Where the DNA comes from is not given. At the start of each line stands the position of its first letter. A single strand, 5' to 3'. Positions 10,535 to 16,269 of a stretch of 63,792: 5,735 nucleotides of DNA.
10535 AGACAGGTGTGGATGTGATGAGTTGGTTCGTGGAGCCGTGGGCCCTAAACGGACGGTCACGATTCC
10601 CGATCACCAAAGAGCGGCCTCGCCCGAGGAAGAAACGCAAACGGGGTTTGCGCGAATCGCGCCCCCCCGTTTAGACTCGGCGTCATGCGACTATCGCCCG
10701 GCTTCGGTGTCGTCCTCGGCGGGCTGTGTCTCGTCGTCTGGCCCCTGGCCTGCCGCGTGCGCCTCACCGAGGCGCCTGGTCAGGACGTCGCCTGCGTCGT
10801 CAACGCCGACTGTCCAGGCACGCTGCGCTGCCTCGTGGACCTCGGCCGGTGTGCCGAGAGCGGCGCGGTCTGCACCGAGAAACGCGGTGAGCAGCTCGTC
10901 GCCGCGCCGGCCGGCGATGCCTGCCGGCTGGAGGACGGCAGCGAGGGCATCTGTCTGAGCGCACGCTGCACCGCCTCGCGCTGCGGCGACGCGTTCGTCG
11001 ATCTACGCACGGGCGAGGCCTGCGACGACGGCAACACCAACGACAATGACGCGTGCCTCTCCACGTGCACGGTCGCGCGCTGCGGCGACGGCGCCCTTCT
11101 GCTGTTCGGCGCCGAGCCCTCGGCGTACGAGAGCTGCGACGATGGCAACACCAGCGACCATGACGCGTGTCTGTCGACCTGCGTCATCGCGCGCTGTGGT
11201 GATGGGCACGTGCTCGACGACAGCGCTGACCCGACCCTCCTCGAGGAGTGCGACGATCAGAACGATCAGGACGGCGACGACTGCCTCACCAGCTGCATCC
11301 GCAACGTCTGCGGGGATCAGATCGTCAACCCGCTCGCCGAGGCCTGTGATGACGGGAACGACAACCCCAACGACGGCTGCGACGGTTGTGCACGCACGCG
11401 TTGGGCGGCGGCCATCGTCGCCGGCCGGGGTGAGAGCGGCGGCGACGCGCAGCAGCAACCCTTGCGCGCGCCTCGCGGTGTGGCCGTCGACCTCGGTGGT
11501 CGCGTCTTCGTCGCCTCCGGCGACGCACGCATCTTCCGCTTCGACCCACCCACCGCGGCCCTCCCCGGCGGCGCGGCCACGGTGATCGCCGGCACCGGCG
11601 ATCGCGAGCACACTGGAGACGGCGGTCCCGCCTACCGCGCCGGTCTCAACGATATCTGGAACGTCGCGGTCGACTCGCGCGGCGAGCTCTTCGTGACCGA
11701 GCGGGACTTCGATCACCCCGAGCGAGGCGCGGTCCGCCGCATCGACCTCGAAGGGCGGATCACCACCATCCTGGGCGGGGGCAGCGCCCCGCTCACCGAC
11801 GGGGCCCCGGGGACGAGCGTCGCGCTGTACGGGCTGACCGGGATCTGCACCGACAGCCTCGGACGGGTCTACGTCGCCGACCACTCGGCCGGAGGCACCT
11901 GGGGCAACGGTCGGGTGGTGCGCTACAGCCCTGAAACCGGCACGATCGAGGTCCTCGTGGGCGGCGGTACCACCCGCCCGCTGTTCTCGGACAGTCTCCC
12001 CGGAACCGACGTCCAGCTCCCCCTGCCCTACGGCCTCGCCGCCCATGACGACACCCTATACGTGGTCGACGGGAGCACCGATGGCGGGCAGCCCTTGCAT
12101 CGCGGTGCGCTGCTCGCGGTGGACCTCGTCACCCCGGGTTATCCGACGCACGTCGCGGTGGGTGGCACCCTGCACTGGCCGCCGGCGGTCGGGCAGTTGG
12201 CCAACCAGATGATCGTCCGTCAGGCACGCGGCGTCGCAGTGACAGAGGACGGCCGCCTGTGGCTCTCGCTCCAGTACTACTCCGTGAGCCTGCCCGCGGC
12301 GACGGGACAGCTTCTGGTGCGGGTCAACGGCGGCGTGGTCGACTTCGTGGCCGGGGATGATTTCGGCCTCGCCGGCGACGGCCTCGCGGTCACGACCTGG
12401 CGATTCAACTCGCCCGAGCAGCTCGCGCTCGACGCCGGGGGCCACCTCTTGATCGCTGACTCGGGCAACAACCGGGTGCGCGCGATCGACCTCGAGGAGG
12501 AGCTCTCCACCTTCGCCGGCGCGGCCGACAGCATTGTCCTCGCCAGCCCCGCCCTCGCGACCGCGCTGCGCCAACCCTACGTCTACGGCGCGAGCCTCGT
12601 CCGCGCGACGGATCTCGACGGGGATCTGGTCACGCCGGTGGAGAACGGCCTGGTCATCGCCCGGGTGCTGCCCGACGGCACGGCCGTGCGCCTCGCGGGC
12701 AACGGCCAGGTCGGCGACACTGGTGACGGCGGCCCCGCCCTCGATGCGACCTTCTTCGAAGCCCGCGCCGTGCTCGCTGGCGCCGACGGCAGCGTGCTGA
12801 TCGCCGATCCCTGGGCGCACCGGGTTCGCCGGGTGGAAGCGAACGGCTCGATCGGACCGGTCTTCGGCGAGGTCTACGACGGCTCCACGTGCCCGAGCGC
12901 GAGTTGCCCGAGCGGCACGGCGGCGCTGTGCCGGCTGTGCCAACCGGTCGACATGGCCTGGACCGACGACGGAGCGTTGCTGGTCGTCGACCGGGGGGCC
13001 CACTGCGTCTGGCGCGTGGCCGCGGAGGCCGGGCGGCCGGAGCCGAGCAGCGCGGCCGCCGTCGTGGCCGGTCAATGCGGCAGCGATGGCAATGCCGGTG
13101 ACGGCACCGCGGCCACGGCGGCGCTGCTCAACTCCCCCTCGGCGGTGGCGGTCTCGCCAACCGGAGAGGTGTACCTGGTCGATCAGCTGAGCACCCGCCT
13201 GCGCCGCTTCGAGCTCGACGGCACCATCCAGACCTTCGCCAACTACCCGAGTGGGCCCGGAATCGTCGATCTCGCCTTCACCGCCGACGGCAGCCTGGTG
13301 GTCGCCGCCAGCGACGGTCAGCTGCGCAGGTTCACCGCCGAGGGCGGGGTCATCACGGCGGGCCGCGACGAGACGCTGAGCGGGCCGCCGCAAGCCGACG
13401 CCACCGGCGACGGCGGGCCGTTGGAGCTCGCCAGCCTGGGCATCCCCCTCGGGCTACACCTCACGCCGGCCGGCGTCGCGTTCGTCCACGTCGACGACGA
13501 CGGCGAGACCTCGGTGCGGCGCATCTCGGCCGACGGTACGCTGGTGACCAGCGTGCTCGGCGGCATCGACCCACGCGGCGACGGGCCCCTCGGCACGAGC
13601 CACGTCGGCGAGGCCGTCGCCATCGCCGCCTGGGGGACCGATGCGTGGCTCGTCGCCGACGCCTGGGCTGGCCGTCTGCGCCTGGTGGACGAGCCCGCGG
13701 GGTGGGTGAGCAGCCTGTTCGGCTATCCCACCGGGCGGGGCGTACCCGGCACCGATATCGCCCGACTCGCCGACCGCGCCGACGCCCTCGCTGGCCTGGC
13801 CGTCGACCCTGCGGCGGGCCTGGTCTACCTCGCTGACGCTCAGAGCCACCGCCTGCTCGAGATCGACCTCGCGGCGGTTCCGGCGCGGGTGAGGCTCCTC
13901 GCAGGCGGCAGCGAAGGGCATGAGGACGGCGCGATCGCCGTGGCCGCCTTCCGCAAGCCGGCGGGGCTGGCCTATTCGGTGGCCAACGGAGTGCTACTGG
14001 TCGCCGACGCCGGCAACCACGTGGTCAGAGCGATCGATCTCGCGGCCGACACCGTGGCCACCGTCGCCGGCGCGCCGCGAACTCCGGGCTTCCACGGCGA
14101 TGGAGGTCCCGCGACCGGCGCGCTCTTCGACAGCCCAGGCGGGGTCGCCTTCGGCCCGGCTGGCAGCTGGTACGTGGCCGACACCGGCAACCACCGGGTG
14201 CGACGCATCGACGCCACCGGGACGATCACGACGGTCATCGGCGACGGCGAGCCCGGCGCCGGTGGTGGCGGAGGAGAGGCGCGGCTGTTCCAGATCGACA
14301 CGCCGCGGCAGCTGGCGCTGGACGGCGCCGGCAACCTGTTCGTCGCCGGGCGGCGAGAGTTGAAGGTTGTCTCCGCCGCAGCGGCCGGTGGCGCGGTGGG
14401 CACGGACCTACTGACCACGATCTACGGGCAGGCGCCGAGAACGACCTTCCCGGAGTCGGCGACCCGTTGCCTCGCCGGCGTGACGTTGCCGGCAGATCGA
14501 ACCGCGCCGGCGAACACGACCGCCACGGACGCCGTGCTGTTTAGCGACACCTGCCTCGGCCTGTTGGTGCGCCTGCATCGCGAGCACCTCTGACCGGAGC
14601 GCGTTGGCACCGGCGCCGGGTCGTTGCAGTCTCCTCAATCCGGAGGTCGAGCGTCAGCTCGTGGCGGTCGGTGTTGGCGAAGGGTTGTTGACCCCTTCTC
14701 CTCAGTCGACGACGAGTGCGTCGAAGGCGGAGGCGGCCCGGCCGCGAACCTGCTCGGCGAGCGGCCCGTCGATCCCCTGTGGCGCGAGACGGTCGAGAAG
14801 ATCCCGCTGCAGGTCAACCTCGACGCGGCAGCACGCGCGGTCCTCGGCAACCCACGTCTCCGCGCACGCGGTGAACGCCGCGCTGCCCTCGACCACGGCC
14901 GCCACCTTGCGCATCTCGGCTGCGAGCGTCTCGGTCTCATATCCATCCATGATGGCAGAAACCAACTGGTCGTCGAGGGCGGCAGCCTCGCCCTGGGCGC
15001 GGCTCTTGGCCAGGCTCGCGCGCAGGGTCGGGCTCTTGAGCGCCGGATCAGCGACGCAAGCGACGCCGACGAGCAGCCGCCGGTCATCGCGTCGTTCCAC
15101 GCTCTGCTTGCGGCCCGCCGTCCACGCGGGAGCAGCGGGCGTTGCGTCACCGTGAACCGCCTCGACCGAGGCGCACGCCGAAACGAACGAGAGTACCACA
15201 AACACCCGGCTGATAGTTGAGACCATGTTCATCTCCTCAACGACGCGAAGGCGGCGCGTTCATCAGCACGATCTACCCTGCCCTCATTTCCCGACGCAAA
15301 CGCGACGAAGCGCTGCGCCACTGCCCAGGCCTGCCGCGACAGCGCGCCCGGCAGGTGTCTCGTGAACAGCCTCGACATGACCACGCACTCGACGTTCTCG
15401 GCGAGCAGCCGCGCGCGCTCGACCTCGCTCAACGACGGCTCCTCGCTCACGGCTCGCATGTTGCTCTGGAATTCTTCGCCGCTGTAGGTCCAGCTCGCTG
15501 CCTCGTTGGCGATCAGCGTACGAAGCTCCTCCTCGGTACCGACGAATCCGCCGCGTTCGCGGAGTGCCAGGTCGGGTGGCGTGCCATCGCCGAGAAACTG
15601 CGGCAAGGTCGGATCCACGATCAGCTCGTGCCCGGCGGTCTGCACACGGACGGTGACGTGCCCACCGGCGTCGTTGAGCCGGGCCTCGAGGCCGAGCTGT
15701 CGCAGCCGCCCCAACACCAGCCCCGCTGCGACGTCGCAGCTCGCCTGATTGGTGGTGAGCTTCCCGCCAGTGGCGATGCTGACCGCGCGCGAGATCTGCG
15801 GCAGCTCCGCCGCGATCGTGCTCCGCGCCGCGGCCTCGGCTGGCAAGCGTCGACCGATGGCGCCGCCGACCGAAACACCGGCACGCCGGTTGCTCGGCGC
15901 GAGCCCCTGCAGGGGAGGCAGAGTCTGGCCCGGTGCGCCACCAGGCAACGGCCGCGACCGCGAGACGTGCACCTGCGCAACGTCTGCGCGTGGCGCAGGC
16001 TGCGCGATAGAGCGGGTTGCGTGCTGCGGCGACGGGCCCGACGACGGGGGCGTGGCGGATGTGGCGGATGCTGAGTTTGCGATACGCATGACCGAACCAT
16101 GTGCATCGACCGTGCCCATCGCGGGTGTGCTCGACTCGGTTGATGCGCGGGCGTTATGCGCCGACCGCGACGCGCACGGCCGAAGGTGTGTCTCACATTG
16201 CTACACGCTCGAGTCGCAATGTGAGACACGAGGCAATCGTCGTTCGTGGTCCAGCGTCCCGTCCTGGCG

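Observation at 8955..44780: R1: a dispersed, same-orientation 100-250-nt repeat family at the edges of accessory blocks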

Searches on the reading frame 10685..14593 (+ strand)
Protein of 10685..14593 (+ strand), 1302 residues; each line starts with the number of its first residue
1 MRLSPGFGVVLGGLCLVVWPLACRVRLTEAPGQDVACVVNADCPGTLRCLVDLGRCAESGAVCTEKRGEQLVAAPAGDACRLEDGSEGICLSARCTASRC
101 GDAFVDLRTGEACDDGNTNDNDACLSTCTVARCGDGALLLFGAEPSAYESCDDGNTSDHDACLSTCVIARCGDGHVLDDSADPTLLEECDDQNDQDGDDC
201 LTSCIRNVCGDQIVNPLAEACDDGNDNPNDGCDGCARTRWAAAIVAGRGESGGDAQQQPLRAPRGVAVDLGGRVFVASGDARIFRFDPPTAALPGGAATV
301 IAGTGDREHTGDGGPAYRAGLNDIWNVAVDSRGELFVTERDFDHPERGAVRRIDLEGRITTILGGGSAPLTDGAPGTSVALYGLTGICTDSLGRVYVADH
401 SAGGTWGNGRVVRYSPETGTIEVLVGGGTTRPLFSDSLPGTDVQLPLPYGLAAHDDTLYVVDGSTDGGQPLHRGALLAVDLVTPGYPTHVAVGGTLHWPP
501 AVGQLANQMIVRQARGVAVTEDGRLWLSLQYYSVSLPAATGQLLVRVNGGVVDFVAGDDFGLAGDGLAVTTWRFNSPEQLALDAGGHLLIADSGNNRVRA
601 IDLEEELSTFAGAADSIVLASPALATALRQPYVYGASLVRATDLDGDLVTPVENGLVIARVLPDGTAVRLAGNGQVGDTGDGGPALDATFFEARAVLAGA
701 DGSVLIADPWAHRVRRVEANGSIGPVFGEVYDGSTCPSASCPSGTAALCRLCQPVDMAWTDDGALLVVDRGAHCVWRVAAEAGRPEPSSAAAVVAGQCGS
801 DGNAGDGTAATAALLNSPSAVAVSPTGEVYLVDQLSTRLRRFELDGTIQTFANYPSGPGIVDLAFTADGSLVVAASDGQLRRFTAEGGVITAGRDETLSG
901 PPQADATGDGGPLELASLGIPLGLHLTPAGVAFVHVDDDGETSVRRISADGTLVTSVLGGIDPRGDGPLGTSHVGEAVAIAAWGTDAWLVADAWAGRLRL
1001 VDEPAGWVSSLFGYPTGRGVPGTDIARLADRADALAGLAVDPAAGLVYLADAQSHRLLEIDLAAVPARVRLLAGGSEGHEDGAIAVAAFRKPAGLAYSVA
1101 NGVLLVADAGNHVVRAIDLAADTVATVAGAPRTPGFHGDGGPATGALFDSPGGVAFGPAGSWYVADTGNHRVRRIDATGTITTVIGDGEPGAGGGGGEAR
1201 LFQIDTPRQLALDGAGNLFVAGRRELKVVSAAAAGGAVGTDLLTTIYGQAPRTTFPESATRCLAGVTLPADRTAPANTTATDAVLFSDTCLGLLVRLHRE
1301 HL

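Call 18: search_protein_families(library=pfam, max_evalue=0.01, proteins=[window:10685-14593:+])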
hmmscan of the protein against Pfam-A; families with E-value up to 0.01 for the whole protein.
window:10685-14593:+ (1302 aa): 7 families
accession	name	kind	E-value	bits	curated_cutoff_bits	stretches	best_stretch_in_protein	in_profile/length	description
PF01436.27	NHL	-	3.7e-38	128.1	20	4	574-599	1-26/28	NHL repeat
PF25021.1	TEN_NHL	-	6.7e-36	124.4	27.1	4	683-851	23-175/357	Teneurin NHL domain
PF13948.11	DUF4215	-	5.7e-15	55.8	27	3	203-235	16-46/47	Domain of unknown function (DUF4215)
PF08450.18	SGL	-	7.1e-14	52.4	26.3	0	1092-1185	136-220/246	SMP-30/Gluconolactonase/LRE-like region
PF13449.12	Phytase-like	-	1.5e-07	32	27.6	0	1094-1184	8-103/284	Esterase-like activity of phytase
PF06739.17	SBBP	-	0.00021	21.6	20.5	0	1205-1222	13-30/38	Beta-propeller repeat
PF24684.1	Vgb_lyase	-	0.0021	17.4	50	0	818-887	15-211/290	Virginiamycin B lyase family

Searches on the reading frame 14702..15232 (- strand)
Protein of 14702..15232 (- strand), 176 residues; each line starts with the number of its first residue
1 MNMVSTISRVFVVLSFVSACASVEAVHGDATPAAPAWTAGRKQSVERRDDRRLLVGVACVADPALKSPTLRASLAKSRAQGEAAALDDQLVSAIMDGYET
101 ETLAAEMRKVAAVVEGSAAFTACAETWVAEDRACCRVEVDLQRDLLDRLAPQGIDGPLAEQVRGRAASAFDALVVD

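Call 18: search_protein_families(library=pfam, max_evalue=0.01, proteins=[window:14702-15232:-])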
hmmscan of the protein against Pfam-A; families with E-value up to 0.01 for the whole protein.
window:14702-15232:- (176 aa): 0 families

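Call 73: search_protein_families(library=padloc, max_evalue=0.1, proteins=[window:14702-15232:-])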
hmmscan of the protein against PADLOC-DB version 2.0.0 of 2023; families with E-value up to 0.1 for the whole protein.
window:14702-15232:- (176 aa): 0 families

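Call 74: search_protein_families(library=phrogs, max_evalue=0.1, proteins=[window:14702-15232:-])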
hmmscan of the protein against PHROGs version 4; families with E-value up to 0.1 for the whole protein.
window:14702-15232:- (176 aa): 2 families
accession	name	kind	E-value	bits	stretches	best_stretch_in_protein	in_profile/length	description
phrog_3198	-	lysis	0.068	13.7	0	2-38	2-41/68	Rz-like spanin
phrog_25252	-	unknown function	0.083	14.2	0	30-114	46-128/138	-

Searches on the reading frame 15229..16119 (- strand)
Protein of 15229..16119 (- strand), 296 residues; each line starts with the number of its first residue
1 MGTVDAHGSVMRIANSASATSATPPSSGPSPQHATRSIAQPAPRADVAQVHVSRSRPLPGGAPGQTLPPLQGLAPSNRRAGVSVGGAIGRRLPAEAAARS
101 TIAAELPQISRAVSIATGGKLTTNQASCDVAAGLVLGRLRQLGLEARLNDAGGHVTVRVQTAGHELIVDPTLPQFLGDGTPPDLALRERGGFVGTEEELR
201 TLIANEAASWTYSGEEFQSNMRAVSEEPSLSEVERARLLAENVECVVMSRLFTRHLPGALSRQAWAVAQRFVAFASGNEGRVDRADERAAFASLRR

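Call 18: search_protein_families(library=pfam, max_evalue=0.01, proteins=[window:15229-16119:-])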
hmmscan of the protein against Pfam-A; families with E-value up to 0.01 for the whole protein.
window:15229-16119:- (296 aa): 0 families

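Call 63: find_encoding_contigs(protein=window:15229-16119:-, flank=10000, max_places=10)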
Protein window:15229-16119:- (296 aa): no gene with exactly this product is on record in the collection.

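Call 73: search_protein_families(library=padloc, max_evalue=0.1, proteins=[window:15229-16119:-])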
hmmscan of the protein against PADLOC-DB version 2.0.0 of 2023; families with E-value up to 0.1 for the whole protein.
window:15229-16119:- (296 aa): 0 families

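Call 74: search_protein_families(library=phrogs, max_evalue=0.1, proteins=[window:15229-16119:-])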
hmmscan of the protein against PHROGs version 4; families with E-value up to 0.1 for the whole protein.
window:15229-16119:- (296 aa): 0 families
